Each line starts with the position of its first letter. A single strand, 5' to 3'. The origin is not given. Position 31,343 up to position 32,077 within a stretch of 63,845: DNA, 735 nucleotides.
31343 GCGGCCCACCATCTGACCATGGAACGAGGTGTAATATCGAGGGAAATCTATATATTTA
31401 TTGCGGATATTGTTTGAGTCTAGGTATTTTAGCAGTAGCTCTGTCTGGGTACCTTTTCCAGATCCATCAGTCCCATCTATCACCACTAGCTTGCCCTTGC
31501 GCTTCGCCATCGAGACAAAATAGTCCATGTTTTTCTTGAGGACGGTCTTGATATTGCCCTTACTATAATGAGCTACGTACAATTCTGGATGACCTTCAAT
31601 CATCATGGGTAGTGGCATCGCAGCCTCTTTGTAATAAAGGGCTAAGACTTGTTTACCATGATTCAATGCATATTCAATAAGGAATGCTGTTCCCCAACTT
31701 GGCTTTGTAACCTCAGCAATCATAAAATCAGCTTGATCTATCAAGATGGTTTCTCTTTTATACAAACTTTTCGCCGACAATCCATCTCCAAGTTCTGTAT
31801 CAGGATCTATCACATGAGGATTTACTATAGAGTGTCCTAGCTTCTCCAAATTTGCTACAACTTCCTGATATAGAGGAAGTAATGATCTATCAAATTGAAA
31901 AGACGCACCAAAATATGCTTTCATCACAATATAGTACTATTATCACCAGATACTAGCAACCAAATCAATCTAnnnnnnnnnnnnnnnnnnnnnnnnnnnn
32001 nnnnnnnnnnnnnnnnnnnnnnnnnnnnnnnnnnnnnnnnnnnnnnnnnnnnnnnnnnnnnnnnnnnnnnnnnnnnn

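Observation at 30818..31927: Rosetta-stone link: NDT/Rcl-like domain fused to thymidylate kinase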

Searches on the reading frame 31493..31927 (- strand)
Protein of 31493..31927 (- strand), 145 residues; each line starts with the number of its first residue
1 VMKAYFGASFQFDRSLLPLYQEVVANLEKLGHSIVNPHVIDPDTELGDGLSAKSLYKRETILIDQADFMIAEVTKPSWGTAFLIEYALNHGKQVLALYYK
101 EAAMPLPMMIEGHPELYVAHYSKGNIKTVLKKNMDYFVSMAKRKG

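Call 8: search_solved_structures(query=window:31493-31927:-, max_evalue=10, show_alignments=4)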
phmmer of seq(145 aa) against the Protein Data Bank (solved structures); distinct sequences matched with E-value up to 10: 13.
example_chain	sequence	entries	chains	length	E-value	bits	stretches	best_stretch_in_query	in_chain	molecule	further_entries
2khz_A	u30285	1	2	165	2e-11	47.1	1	4-137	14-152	c-Myc-responsive protein Rcl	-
2klh_A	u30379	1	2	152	2.1e-11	47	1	4-136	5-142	c-Myc-responsive protein Rcl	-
4fyh_A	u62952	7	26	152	2.3e-11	46.9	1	4-136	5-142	Deoxyribonucleoside 5'-monophosphate N-glycosidase | 2'-deoxynucleoside 5'-phosphate N-hydrolase 1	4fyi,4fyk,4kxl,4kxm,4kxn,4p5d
8qhq_A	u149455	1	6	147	9.8e-09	38.4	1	4-132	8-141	2'-deoxynucleoside 5'-phosphate N-hydrolase 1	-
9da1_A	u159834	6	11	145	1.2e-08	38.1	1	4-132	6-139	5-hydroxymethyl-dUMP N-hydrolase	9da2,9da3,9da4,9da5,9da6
8os9_A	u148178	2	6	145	1.2e-08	38.1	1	4-132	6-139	2'-deoxynucleoside 5'-phosphate N-hydrolase 1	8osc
9i3q_A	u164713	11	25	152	1.3e-08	37.9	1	4-132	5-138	5-hydroxymethyl-dUMP N-hydrolase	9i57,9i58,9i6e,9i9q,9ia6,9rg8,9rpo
4p5e_A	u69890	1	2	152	1.4e-08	37.9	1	4-132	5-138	2'-deoxynucleoside 5'-phosphate N-hydrolase 1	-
8qhr_A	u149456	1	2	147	1.4e-08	37.9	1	4-132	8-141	2'-deoxynucleoside 5'-phosphate N-hydrolase 1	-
8rps_C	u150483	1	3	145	1.9e-08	37.4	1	4-132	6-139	2'-deoxynucleoside 5'-phosphate N-hydrolase 1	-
8rpt_B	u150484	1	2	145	2.2e-08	37.2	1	4-132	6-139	2'-deoxynucleoside 5'-phosphate N-hydrolase 1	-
8rqd_C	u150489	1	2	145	3.1e-08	36.7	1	5-132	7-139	2'-deoxynucleoside 5'-phosphate N-hydrolase 1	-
8of6_A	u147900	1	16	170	0.19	14.7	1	40-106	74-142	YtoQ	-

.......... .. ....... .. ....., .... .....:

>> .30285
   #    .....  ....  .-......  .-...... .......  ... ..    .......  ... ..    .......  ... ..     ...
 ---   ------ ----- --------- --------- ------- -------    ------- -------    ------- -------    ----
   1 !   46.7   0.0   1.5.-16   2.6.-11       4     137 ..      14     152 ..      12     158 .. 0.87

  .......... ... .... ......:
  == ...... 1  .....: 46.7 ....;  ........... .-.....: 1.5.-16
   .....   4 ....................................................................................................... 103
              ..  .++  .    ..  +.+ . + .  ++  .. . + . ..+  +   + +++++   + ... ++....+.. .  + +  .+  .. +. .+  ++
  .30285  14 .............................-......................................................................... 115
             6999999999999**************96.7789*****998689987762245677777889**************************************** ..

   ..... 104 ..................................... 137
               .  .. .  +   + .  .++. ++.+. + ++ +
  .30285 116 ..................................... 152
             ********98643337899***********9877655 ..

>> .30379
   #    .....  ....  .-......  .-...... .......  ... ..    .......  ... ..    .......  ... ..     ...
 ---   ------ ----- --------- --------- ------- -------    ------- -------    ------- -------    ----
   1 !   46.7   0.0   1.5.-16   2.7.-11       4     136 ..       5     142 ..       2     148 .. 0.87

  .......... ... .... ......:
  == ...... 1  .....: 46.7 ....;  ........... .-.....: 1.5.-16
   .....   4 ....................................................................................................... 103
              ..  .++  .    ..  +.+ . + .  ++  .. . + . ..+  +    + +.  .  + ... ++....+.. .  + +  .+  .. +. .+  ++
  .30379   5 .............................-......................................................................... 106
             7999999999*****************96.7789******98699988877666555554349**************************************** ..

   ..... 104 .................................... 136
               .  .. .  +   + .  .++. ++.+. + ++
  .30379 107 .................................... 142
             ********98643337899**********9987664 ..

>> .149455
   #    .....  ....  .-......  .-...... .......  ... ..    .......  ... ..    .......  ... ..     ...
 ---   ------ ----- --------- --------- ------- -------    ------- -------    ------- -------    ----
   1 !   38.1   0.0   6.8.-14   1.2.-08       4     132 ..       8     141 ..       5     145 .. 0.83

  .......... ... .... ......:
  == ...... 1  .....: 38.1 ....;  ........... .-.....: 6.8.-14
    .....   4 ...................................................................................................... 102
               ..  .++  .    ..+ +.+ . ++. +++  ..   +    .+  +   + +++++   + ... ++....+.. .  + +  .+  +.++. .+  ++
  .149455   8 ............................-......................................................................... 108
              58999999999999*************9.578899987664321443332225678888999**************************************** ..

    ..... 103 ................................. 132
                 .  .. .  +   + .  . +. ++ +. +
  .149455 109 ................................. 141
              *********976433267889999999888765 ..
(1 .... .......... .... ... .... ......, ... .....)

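Call 18: search_protein_representatives(protein=window:31493-31927:-)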
Query: 145 residues. Proteins with E-value up to 0.001 (for the whole library): 515; up to 1e-10: 39; up to 1e-30: 4. The best 150 are listed.
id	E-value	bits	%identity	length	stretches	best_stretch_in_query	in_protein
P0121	3.6e-52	192.0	66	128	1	2-129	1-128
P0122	1.4e-48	180.4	59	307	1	2-145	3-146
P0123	6.3e-46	171.8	55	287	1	2-145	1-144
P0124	1.3e-38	148.2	52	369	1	2-138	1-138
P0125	6.4e-29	116.7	62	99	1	2-97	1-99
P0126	2.0e-24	102.1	39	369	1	3-145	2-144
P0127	3.2e-20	88.5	40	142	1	2-135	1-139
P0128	5.2e-19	84.6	43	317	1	3-121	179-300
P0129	1.7e-17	79.7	39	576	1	2-136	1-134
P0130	4.9e-17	78.2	37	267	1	1-143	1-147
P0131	7.8e-17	77.6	42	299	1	1-145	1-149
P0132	1.7e-15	73.2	35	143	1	2-131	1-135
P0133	3.2e-15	72.3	30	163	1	2-135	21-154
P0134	4.4e-15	71.9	38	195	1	1-145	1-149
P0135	2.0e-14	69.8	34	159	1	2-145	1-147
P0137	7.1e-14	68.0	33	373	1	2-137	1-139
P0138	1.1e-13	67.4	35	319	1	4-130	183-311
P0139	1.8e-13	66.7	35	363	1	1-144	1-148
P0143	6.3e-13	64.9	26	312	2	3-135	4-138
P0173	4.2e-10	55.8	32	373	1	1-145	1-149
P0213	1.1e-08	51.2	33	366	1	2-123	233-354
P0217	1.6e-08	50.7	33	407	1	1-124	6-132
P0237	3.2e-08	49.7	27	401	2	2-133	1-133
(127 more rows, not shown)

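Call 34: list_cluster_members(proteins=[P0139, P0173, P0137, P0129, P0213, P0124, P0126, P0131, P0127, P0132])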
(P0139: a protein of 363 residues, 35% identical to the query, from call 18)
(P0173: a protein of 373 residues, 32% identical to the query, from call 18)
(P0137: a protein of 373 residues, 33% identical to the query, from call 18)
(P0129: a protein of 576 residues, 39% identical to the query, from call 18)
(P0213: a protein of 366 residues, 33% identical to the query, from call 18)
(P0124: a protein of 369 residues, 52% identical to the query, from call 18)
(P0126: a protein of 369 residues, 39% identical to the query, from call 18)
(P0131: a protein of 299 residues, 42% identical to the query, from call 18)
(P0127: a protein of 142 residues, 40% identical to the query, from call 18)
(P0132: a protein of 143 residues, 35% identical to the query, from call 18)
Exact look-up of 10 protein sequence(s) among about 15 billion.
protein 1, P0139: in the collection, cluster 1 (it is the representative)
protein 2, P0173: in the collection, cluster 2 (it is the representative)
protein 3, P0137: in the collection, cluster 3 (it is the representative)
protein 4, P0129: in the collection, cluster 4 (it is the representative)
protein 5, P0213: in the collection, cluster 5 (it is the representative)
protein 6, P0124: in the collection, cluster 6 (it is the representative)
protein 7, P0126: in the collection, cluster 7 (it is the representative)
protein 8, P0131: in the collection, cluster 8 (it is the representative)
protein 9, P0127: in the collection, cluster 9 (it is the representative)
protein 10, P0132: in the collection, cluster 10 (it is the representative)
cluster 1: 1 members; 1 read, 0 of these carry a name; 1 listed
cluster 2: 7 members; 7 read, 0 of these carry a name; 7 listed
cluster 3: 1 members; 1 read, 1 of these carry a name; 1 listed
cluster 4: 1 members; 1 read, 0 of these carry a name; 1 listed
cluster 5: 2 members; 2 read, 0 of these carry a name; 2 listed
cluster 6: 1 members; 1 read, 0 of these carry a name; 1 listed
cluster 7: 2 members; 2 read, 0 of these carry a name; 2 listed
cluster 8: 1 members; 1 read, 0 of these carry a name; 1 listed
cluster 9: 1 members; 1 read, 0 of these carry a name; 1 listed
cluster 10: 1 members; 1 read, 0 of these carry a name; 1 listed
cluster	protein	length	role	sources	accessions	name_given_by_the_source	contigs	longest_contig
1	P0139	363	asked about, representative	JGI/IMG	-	-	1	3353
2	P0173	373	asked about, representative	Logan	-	-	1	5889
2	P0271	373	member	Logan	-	-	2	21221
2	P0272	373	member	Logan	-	-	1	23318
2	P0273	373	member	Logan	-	-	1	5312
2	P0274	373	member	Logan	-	-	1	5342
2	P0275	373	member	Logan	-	-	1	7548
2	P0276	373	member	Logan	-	-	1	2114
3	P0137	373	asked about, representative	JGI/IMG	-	dTMP kinase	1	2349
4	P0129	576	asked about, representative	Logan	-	-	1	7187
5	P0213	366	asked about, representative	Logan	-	-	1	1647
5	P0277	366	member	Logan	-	-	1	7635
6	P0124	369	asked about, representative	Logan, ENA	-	-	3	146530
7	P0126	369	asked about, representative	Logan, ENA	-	-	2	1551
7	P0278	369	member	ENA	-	-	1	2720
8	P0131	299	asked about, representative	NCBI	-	-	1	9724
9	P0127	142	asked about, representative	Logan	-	-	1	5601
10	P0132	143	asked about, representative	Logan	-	-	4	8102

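Call 36: find_related_loci(query=A2, collection=genome_contigs, flank=5000)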
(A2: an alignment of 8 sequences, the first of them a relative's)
Query A2 (363 aa) in genome_contigs; peptide patterns used: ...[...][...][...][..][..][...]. (x = any residue, [..] = any of these).
114 stretches matched a pattern; 53 encode a relative of the query (tblastn E <= 1e-3); 53 distinct loci.
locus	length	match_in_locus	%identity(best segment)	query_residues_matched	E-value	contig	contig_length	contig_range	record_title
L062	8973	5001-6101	54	1-357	1e-130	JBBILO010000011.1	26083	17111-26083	MAG: Candidatus Roizmanbacteria bacterium isolate QNS170220_bin_210 NODE_270_length_26083_cov_6.32335, whole genome shot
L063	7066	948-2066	54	1-363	2e-128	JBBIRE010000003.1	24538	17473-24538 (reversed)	MAG: Candidatus Roizmanbacteria bacterium isolate QNF170220_bin_342 NODE_296_length_24538_cov_11.2168, whole genome shot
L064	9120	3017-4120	51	1-355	2e-121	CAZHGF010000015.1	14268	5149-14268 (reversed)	MAG TPA_asm: uncultured Gammaproteobacteria bacterium isolate binchicken_co134_1283 genome assembly, contig: NODE_9283_l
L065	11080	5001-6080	51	1-357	8e-121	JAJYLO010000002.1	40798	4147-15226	MAG: bacterium isolate DBS2-1.bin80 NODE_1606_length_40798_cov_3.052150, whole genome shotgun sequence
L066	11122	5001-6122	51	1-363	5e-120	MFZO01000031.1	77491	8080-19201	MAG: Candidatus Roizmanbacteria bacterium RIFCSPHIGHO2_02_FULL_38_11 rifcsphigho2_02_scaffold_398, whole genome shotgun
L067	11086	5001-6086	51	1-359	1e-119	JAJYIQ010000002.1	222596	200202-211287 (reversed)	MAG: bacterium isolate DBS2-1.bin128 NODE_62_length_222596_cov_13.893302, whole genome shotgun sequence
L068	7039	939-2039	53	2-361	3e-118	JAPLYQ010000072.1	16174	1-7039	MAG: Candidatus Roizmanbacteria bacterium isolate LacPavin_0920_WC57_MAG_37_8 LacPavin_0920_WC57_scaffold_777842, whole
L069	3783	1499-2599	53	2-361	3e-120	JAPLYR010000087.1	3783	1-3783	MAG: Candidatus Roizmanbacteria bacterium isolate LacPavin_0818_WC45_MAG_36_7 LacPavin_0818_WC45_scaffold_1001044, whole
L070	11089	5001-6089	51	2-357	2e-115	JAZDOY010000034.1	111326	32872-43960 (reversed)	MAG: bacterium isolate MEGAHIT-group-0.802 k141_11173818, whole genome shotgun sequence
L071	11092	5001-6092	51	1-357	2e-113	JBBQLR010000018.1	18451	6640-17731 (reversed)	MAG: Patescibacteria group bacterium isolate Co_metawrap_483 Cmw_483_k141_24520870_length_18451_cov_11.0000, whole genom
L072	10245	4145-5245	50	1-357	1e-112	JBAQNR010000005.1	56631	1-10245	MAG: Microgenomates group bacterium isolate MFD12002_ilm_asm_bin47 k127_47792, whole genome shotgun sequence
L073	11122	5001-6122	48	1-363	4e-112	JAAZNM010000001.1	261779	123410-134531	MAG: Candidatus Roizmanbacteria bacterium isolate AS27yjCOA_175 7190_AS27, whole genome shotgun sequence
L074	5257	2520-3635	49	1-362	3e-112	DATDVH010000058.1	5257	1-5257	MAG TPA_asm: Patescibacteria group bacterium isolate SMAG_U8079 k141_907397, whole genome shotgun sequence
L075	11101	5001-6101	50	1-357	1e-111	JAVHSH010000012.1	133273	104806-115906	MAG: Patescibacteria group bacterium isolate WB02no17_40_17 NODE_17_length_133273_cov_10.333904, whole genome shotgun se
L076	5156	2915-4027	47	1-361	5e-111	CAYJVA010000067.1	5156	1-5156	MAG TPA_asm: uncultured Gammaproteobacteria bacterium isolate ERP125453_co1_319 genome assembly, contig: NODE_21711_leng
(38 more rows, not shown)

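Call 48: predict_structure(alignment_id=A3)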
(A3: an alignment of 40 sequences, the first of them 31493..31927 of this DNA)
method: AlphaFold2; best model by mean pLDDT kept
length: 145 residues; sequences in the alignment: 40
mean_pLDDT: 89.1   pTM: 0.85
mean pLDDT of the five models: 89.1, 88.5, 87.5, 87.3, 86.5
residues with pLDDT >= 90: 90; 70-90: 51; 50-70: 3; < 50: 1
segments of 3 or more residues with pLDDT < 50: none
pLDDT, mean of each block of 10 residues (from residue 1): 90 86 96 94 86 92 96 89 93 93 80 81 94 90 66
secondary structure, 60 per line:
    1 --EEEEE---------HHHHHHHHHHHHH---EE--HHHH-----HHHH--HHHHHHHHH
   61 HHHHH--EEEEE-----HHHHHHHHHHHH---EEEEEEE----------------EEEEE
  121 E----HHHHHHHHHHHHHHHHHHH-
elements in order: E3-7 H17-29 H37-40 H46-49 H52-65 E68-72 H78-89 E93-99 E116-121 H126-144

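Call 53: fold_search(model_id=the predicted structure, library=pdb)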
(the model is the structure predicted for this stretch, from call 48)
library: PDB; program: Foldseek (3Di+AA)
matches with E <= 10: 1627; with E <= 0.001: 122
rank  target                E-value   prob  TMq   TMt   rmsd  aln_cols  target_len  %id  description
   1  4p5d_A                9.8e-10  1.00  0.81  0.82   2.7       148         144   28  CRYSTAL STRUCTURE OF RAT DNPH1 (RCL) WITH 6-NAPHTHYL-PURINE-RIBOSIDE-MONOPHOSPHATE (released 2014-08-20)
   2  4kxl_C                1.2e-09  1.00  0.79  0.85   2.5       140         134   26  Crystal structure of DNPH1 (RCL) with 6-CYCLOPENTYL-AMP (released 2014-02-05)
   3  4fyi_D                1.2e-09  1.00  0.74  0.85   2.6       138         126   26  Crystal structure of rcl with 6-cyclopentyl-AMP (released 2013-01-02)
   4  4kxl_D                1.4e-09  1.00  0.77  0.82   3.0       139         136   27  Crystal structure of DNPH1 (RCL) with 6-CYCLOPENTYL-AMP (released 2014-02-05)
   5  4kxm_A                1.5e-09  1.00  0.75  0.83   3.2       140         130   27  Crystal structure of DNPH1 (RCL) WITH N6-ISOPENTENYL-AMP (released 2014-02-05)
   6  4kxm_B                1.6e-09  1.00  0.77  0.84   2.4       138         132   27  Crystal structure of DNPH1 (RCL) WITH N6-ISOPENTENYL-AMP (released 2014-02-05)
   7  4kxn_A                2.0e-09  1.00  0.74  0.82   3.0       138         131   28  Crystal structure of DNPH1 (RCL) with kinetine riboside monophosphate (released 2014-02-05)
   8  8qhq_E                2.8e-09  1.00  0.76  0.83   2.8       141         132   27  Crystal structure of human DNPH1 bound to hmdUMP (released 2023-11-08)
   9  4fyi_B                3.8e-09  1.00  0.75  0.83   3.0       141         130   27  Crystal structure of rcl with 6-cyclopentyl-AMP (released 2013-01-02)
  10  4fyk_A                3.8e-09  1.00  0.72  0.82   3.3       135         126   24  Crystal structure of rcl with 5'-phiosphorothioate-adenosine (released 2013-01-02)
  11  9da5_A                3.8e-09  1.00  0.71  0.82   2.9       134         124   26  Crystal structure of human DNPH1 bound to inhibitor 2c (released 2025-02-05)
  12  4kxm_C                5.2e-09  1.00  0.74  0.81   3.3       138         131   27  Crystal structure of DNPH1 (RCL) WITH N6-ISOPENTENYL-AMP (released 2014-02-05)
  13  4fyh_B                5.2e-09  1.00  0.71  0.82   2.9       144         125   24  Crystal structure of rcl with phospho-triciribine (released 2013-01-02)
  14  4kxl_A                8.8e-09  1.00  0.76  0.81   3.4       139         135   26  Crystal structure of DNPH1 (RCL) with 6-CYCLOPENTYL-AMP (released 2014-02-05)
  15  4fyh_D                1.0e-08  1.00  0.77  0.84   3.1       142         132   26  Crystal structure of rcl with phospho-triciribine (released 2013-01-02)
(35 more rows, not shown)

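Call 62: search_protein_families(library=pfam, proteins=[P0213, P0129, P0139, P0173, P0137, P0128, P0138, P0143, P0217, P0237], max_evalue=0.001)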
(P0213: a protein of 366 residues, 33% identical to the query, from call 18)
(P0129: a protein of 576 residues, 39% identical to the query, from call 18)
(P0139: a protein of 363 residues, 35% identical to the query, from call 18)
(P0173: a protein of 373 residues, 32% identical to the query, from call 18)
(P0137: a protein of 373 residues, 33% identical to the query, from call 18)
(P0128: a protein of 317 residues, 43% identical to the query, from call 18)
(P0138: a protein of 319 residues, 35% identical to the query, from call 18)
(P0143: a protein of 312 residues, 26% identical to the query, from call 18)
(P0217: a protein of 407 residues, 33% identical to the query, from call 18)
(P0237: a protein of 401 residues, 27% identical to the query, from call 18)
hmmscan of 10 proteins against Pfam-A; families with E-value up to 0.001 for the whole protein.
P0213 (366 aa): 3 families
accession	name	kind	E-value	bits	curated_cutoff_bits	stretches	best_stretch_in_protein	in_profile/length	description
PF02223.23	Thymidylate_kin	-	1.1e-19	71.3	27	1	9-194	1-173/185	Thymidylate kinase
PF05014.21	Nuc_deoxyrib_tr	-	2.9e-16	60.1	28.8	1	235-335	1-102/117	Nucleoside 2-deoxyribosyltransferase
PF01712.25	dNK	-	1.4e-05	25.4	27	1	7-193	1-170/203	Deoxynucleoside kinase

P0129 (576 aa): 4 families
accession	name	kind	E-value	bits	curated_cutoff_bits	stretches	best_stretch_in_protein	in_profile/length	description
PF00265.24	TK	-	1.1e-34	120.2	20.6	1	386-565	2-176/176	Thymidine kinase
PF02223.23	Thymidylate_kin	-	9.6e-13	48.7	27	1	148-340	1-173/185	Thymidylate kinase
PF05014.21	Nuc_deoxyrib_tr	-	0.00017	22.2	28.8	0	3-97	1-100/117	Nucleoside 2-deoxyribosyltransferase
PF01656.29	CbiA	-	0.00018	21.9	25.4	0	146-179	2-35/125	CobQ/CobB/MinD/ParA nucleotide binding domain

P0139 (363 aa): 3 families
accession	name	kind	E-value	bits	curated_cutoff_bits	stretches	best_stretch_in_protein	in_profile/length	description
PF02223.23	Thymidylate_kin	-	1.1e-19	71.3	27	1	154-336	1-173/185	Thymidylate kinase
PF05014.21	Nuc_deoxyrib_tr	-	2.6e-08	34.5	28.8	1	4-105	1-102/117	Nucleoside 2-deoxyribosyltransferase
PF01712.25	dNK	-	0.0003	21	27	0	265-354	109-195/203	Deoxynucleoside kinase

P0173 (373 aa): 4 families
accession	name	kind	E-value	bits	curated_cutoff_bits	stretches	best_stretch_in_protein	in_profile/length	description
PF02223.23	Thymidylate_kin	-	7e-18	65.4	27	1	154-347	1-174/185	Thymidylate kinase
PF05014.21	Nuc_deoxyrib_tr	-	2.1e-07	31.5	28.8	1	4-105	1-102/117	Nucleoside 2-deoxyribosyltransferase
PF24883.2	NPHP3_N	-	0.00078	20.1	24.8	0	146-202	18-73/164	Nephrocystin 3, N-terminal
PF07693.20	KAP_NTPase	-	0.00083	19.1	20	1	133-229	4-86/293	KAP family P-loop domain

P0137 (373 aa): 3 families
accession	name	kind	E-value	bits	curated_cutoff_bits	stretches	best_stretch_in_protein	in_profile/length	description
PF02223.23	Thymidylate_kin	-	6.3e-24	85.1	27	1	154-346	1-173/185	Thymidylate kinase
PF01712.25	dNK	-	2.2e-07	31.3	27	1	152-367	1-198/203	Deoxynucleoside kinase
PF05014.21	Nuc_deoxyrib_tr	-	1.1e-05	26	28.8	1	3-101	1-100/117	Nucleoside 2-deoxyribosyltransferase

P0128 (317 aa): 2 families
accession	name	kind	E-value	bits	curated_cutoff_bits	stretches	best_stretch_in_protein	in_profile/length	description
PF01931.24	NTPase_I-T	-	7.4e-47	159.6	25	1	6-168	1-161/162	Protein of unknown function DUF84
PF05014.21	Nuc_deoxyrib_tr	-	4.1e-14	53.1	28.8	1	180-281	1-101/117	Nucleoside 2-deoxyribosyltransferase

P0138 (319 aa): 3 families
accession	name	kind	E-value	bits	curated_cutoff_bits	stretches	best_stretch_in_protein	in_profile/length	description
PF01931.24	NTPase_I-T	-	1e-44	152.7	25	1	6-169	1-162/162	Protein of unknown function DUF84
PF05014.21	Nuc_deoxyrib_tr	-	3.9e-15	56.5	28.8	1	183-282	1-102/117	Nucleoside 2-deoxyribosyltransferase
PF14359.12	DUF4406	-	0.00071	20.4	22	0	182-274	2-90/91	Domain of unknown function (DUF4406)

P0143 (312 aa): 1 family
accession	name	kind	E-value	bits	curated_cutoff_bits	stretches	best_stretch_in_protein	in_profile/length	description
PF05014.21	Nuc_deoxyrib_tr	-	9.1e-28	97.2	28.8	2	5-98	1-97/117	Nucleoside 2-deoxyribosyltransferase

P0217 (407 aa): 8 families
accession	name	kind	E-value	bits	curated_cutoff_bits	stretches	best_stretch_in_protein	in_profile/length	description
PF08241.18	Methyltransf_11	-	3.7e-20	72.8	21.2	1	202-290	1-95/95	Methyltransferase domain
PF13649.12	Methyltransf_25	-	7.5e-18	65.5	27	1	201-286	1-97/97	Methyltransferase domain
PF13489.12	Methyltransf_23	-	1.6e-14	54.4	27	1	197-337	22-163/164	Methyltransferase domain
PF13847.12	Methyltransf_31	-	2.2e-14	53.8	27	1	197-294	3-113/145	Methyltransferase domain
PF01209.24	Ubie_methyltran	-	4.2e-14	52.9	20.1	1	163-296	8-157/233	ubiE/COQ5 methyltransferase family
PF08242.18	Methyltransf_12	-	1.4e-10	42.1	30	1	202-288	1-98/98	Methyltransferase domain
PF05014.21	Nuc_deoxyrib_tr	-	1.4e-10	41.8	28.8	1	9-106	1-99/117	Nucleoside 2-deoxyribosyltransferase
PF01135.25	PCMT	-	0.00088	19.5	20.3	0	186-242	64-121/210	Protein-L-isoaspartate(D-aspartate) O-methyltransferase (PCMT)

P0237 (401 aa): 2 families
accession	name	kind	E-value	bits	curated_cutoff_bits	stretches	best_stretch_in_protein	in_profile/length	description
PF05014.21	Nuc_deoxyrib_tr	-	7.1e-12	45.9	28.8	1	3-102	1-100/117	Nucleoside 2-deoxyribosyltransferase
PF18306.6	LDcluster4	-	0.00016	21.8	26.3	0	64-102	91-125/151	SLOG cluster4 family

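Call 67: find_encoding_contigs(protein=P0127, flank=5000, max_places=3)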
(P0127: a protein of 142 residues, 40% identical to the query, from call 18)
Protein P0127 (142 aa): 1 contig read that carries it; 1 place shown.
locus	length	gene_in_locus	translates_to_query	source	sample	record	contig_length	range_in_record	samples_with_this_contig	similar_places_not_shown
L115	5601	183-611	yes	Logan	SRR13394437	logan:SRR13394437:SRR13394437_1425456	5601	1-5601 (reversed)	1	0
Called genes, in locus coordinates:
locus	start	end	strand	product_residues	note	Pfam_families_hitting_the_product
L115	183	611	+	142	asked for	-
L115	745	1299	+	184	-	PF27309:MJ0753_N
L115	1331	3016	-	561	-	-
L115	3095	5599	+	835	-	?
